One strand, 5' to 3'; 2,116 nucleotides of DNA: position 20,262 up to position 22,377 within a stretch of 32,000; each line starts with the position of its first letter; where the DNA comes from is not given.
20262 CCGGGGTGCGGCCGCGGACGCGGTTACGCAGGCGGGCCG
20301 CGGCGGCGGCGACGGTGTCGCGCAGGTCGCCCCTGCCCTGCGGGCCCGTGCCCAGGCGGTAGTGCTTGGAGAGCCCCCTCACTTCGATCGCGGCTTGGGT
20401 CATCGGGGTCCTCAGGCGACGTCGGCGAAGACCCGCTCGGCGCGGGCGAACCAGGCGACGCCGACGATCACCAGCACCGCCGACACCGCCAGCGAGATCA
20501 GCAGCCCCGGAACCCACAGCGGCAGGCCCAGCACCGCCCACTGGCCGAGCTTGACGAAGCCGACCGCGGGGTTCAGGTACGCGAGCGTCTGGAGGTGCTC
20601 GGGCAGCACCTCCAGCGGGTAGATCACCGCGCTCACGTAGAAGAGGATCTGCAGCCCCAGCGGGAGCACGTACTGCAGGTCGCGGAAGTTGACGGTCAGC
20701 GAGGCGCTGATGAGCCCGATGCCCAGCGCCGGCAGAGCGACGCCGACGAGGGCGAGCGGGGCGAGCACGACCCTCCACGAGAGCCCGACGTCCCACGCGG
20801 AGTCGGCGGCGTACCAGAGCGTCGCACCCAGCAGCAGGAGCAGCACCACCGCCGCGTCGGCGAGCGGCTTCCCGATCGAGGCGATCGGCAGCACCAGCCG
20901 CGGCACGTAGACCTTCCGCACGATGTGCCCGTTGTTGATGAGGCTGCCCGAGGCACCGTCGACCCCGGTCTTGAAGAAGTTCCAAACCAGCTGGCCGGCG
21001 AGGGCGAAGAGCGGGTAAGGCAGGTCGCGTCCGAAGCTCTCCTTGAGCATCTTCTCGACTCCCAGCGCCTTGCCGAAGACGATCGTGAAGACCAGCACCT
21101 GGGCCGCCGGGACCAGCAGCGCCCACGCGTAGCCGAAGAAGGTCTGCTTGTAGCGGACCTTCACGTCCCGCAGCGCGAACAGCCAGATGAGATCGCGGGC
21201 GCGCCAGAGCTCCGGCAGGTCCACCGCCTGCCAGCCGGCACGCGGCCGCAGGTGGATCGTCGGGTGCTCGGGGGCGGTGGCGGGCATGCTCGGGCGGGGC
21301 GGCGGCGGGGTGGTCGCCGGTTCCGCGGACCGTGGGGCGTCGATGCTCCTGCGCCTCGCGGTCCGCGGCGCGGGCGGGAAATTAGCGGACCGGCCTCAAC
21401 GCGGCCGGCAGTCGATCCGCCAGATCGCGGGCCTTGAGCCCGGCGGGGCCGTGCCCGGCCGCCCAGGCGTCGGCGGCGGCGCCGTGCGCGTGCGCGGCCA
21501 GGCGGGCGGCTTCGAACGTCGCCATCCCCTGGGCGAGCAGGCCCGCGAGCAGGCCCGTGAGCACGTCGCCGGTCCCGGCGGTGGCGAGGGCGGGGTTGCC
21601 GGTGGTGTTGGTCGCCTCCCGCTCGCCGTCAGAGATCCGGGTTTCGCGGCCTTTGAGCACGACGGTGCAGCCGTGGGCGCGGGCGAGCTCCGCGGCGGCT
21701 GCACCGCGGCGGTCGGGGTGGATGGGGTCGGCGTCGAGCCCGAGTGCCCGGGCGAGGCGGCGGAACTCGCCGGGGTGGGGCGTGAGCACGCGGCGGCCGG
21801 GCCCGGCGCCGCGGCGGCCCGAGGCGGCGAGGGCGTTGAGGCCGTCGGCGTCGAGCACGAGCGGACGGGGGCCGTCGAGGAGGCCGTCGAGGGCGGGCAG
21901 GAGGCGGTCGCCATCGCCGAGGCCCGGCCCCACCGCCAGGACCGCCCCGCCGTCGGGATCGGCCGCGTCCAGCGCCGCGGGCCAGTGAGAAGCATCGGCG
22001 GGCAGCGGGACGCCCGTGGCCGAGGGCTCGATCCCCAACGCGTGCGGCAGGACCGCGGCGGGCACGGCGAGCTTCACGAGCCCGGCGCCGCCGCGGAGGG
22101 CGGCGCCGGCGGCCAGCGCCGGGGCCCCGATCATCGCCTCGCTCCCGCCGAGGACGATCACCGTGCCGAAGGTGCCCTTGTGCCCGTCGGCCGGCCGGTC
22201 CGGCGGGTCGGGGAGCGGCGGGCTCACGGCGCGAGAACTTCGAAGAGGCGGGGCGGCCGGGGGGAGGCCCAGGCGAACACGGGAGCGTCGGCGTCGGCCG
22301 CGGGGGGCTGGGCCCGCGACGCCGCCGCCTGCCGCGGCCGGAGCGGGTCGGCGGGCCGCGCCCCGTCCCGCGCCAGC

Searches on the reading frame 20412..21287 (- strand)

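Call 62: search_protein_families(library=pfam, proteins=[window:20412-21287:-], max_evalue=0.001)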
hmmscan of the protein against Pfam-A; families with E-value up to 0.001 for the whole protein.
window:20412-21287:- (291 aa): 1 family
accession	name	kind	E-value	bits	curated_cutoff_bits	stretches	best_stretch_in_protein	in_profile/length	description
PF01061.29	ABC2_membrane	-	8.4e-17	61.8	26.9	1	34-242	3-200/211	ABC-2 type transporter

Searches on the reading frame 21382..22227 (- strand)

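Call 62: search_protein_families(library=pfam, proteins=[window:21382-22227:-], max_evalue=0.001)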
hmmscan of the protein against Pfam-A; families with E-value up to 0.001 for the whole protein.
window:21382-22227:- (281 aa): 2 families
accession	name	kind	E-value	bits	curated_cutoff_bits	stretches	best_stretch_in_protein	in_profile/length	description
PF01256.23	Carb_kinase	-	1.8e-51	175.4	27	1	23-274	1-241/242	NAD(P)H-hydrate dehydratase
PF02110.20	HK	-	1.7e-05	24.7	27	1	163-260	130-228/247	Hydroxyethylthiazole kinase family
